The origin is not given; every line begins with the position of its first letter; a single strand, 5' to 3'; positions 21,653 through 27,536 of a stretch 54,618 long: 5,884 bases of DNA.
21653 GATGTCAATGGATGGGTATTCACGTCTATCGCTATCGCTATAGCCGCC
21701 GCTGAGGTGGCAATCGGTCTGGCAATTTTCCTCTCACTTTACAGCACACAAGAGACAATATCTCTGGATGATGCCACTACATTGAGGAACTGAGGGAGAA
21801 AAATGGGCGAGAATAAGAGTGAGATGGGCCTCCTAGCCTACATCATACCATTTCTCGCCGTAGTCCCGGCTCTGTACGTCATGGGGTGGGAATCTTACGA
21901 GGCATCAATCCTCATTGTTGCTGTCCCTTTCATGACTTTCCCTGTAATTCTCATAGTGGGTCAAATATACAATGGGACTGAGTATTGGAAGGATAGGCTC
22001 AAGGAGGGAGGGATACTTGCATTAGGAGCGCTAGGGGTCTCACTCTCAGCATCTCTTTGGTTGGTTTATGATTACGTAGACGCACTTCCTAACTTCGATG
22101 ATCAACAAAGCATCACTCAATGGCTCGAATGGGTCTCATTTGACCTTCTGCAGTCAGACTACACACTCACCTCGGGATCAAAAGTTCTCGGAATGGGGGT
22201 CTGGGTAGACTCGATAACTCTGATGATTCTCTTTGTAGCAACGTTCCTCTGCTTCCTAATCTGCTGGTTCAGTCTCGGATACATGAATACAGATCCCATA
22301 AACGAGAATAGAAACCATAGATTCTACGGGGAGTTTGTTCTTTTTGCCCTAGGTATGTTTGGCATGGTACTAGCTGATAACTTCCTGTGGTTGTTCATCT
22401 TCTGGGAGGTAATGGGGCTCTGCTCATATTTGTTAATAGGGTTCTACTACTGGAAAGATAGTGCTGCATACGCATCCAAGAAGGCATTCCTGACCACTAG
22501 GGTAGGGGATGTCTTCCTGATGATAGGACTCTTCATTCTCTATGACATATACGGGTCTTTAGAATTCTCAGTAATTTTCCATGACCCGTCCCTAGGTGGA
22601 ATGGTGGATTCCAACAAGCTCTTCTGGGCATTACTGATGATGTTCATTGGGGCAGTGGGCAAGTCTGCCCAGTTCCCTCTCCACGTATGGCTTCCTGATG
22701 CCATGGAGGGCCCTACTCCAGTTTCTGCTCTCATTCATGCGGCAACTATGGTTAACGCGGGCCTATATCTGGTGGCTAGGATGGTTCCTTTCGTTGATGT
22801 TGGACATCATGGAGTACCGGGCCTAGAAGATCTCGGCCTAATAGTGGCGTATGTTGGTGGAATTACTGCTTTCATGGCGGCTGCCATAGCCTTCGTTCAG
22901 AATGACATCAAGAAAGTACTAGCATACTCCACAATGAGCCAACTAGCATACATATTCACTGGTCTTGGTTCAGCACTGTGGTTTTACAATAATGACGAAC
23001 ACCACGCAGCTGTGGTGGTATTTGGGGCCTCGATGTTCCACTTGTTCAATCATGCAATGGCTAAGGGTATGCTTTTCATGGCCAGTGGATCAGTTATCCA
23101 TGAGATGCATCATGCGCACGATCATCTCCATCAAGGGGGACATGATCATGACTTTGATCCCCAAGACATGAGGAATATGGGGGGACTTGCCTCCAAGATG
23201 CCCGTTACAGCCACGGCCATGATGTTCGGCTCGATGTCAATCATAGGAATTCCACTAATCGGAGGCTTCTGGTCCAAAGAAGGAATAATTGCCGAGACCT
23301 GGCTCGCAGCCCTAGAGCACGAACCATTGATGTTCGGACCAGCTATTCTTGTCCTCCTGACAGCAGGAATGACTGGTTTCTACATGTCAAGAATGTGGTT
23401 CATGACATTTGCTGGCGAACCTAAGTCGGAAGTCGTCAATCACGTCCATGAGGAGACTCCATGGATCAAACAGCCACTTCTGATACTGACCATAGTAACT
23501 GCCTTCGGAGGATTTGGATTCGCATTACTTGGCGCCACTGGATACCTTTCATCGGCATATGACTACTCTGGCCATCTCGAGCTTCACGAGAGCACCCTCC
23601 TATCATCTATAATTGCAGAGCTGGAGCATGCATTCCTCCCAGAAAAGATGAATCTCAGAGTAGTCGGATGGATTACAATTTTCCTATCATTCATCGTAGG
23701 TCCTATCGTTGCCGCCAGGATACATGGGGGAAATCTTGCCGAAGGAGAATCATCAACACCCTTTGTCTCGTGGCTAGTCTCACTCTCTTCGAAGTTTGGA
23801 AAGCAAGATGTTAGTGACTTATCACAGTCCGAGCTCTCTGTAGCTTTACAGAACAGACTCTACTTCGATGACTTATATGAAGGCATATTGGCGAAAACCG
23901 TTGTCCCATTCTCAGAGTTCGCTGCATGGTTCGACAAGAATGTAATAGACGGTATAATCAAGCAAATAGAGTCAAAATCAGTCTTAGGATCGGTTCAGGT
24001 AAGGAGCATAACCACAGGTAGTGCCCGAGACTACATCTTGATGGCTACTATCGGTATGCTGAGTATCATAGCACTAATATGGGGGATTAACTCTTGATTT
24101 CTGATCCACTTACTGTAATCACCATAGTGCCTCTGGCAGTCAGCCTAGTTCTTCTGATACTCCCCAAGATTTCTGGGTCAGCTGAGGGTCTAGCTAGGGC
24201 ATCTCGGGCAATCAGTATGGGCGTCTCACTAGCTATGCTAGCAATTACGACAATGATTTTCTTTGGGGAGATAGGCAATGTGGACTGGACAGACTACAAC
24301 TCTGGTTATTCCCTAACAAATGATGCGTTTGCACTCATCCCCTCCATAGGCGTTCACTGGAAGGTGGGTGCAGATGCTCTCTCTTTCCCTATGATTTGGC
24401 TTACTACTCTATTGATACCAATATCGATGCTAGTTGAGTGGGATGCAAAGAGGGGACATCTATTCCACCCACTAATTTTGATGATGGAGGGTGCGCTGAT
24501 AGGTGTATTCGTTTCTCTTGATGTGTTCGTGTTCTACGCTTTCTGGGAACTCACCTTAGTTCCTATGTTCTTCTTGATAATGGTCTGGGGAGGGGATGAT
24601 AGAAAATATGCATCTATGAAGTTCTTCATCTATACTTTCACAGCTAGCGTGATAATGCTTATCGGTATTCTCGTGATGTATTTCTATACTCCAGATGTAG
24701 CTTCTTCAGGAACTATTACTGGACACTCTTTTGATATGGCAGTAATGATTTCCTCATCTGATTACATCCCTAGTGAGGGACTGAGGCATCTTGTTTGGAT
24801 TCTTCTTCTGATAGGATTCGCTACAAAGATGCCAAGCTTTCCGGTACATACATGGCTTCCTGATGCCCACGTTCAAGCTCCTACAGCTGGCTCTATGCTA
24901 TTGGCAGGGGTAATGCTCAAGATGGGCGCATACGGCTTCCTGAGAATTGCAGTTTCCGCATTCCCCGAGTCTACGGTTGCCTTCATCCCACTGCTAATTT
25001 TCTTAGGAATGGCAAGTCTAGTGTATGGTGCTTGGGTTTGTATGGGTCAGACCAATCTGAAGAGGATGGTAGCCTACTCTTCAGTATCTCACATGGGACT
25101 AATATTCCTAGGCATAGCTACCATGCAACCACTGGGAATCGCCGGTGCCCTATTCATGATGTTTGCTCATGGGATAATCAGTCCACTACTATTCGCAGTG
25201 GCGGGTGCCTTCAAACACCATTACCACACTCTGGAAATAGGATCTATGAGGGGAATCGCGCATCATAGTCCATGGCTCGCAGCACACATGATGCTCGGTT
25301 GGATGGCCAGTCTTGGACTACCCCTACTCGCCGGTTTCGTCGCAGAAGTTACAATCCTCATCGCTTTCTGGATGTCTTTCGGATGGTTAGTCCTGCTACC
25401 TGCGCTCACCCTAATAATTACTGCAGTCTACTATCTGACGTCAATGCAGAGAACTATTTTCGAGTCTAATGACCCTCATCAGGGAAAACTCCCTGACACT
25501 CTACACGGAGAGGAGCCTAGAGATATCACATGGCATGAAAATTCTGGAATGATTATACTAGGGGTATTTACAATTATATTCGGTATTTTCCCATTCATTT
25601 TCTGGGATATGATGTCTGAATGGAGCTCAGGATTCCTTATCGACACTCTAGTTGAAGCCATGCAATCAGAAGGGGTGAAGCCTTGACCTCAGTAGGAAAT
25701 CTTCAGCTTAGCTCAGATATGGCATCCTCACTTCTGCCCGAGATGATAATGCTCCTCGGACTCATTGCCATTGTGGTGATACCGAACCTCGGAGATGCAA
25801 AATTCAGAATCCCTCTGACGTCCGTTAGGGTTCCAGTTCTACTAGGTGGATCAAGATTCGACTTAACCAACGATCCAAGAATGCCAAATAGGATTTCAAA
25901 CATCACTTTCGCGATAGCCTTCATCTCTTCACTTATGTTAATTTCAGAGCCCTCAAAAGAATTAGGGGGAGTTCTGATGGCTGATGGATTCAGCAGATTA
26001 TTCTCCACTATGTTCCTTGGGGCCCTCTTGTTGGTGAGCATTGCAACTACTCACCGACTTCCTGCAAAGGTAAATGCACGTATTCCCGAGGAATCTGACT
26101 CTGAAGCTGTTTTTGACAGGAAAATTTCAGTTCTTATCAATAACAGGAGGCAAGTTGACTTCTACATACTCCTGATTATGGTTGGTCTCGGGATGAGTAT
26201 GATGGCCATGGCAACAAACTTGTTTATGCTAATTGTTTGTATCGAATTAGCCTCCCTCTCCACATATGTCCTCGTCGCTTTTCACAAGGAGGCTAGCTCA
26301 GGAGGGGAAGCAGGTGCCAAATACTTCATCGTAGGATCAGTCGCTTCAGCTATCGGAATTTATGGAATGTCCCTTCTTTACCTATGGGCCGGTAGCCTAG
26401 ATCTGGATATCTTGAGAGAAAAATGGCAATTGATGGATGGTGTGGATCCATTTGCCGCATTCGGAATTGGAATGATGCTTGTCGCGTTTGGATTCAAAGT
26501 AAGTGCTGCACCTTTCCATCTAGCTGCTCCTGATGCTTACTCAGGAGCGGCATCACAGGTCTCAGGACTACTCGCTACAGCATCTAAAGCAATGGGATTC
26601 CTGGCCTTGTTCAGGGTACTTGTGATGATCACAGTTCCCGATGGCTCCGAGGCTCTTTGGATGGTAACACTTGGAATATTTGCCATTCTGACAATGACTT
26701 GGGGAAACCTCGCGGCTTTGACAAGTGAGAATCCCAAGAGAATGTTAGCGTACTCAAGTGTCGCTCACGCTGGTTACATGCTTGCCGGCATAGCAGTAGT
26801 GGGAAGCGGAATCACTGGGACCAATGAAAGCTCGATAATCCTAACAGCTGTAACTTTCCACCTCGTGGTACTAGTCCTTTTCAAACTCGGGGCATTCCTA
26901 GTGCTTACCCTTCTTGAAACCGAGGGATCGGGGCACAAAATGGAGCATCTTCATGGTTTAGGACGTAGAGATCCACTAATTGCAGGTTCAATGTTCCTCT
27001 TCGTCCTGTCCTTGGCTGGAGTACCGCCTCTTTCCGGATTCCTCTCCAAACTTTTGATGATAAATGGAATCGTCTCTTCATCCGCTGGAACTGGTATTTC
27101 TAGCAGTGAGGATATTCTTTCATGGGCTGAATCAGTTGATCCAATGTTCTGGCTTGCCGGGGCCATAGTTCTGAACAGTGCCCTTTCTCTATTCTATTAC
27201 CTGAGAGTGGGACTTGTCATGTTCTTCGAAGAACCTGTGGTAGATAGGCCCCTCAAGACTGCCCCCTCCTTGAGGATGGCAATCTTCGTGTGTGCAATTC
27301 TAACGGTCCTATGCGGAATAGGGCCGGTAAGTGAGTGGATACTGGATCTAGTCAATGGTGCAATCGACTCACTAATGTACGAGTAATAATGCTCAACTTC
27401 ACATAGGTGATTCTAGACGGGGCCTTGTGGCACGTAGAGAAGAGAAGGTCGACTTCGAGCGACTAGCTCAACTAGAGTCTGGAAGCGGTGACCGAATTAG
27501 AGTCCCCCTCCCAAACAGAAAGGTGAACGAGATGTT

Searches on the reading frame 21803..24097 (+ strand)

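Call 6: search_protein_families(library=pfam, proteins=[window:21803-24097:+], max_evalue=0.001)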
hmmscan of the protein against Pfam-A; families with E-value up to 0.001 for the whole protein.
window:21803-24097:+ (764 aa): 2 families
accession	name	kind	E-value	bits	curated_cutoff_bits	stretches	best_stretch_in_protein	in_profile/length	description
PF00361.26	Proton_antipo_M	-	3.4e-71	240.3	21.5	1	191-502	1-278/294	NADH:quinone oxidoreductase/Mrp antiporter, TM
PF00662.26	Proton_antipo_N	-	9.6e-10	38.7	24.5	1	124-165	4-45/51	NADH-Ubiquinone oxidoreductase (complex I), chain 5 N-terminus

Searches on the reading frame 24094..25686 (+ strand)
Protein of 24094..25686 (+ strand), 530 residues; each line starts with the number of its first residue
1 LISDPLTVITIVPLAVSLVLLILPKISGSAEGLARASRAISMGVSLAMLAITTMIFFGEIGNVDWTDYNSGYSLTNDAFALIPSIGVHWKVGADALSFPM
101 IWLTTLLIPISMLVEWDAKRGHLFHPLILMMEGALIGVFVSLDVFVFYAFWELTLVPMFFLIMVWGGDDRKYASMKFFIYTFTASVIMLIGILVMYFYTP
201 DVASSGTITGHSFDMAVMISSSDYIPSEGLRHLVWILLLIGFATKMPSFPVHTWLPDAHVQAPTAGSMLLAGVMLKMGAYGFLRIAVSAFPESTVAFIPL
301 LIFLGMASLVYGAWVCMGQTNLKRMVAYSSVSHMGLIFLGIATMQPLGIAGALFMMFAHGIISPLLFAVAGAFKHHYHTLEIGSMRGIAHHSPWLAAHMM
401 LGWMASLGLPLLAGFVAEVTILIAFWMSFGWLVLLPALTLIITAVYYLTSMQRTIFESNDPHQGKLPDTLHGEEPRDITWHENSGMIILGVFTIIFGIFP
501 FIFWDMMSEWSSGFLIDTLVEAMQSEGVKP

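Call 6: search_protein_families(library=pfam, proteins=[window:24094-25686:+], max_evalue=0.001)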
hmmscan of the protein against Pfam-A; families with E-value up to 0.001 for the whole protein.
window:24094-25686:+ (530 aa): 1 family
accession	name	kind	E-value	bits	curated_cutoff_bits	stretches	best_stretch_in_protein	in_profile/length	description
PF00361.26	Proton_antipo_M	-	4.2e-67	226.9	21.5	1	141-435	1-286/294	NADH:quinone oxidoreductase/Mrp antiporter, TM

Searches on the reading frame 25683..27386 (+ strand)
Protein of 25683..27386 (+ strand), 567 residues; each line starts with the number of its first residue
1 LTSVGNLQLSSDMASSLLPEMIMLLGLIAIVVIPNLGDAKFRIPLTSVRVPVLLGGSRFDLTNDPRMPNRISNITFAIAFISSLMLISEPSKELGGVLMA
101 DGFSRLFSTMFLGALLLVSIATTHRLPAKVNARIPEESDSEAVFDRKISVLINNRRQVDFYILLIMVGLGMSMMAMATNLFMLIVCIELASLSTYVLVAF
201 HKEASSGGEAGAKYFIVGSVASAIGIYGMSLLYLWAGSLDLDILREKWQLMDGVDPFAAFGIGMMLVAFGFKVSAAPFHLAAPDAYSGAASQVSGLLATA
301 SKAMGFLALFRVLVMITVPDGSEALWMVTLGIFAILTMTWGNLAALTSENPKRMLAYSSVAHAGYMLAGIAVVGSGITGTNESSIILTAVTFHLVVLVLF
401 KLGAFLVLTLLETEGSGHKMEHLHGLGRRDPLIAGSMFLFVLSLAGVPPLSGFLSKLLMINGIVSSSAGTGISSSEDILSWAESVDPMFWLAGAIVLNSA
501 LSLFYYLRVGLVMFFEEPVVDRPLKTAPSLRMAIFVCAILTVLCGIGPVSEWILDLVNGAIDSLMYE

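Call 55: search_protein_families(library=pfam, proteins=[window:25683-27386:+], max_evalue=0.00001)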
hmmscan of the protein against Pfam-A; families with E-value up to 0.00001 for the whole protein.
window:25683-27386:+ (567 aa): 1 family
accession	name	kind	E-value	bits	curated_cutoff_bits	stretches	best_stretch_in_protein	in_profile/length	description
PF00361.26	Proton_antipo_M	-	1.4e-52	179.2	21.5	1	177-472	1-284/294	NADH:quinone oxidoreductase/Mrp antiporter, TM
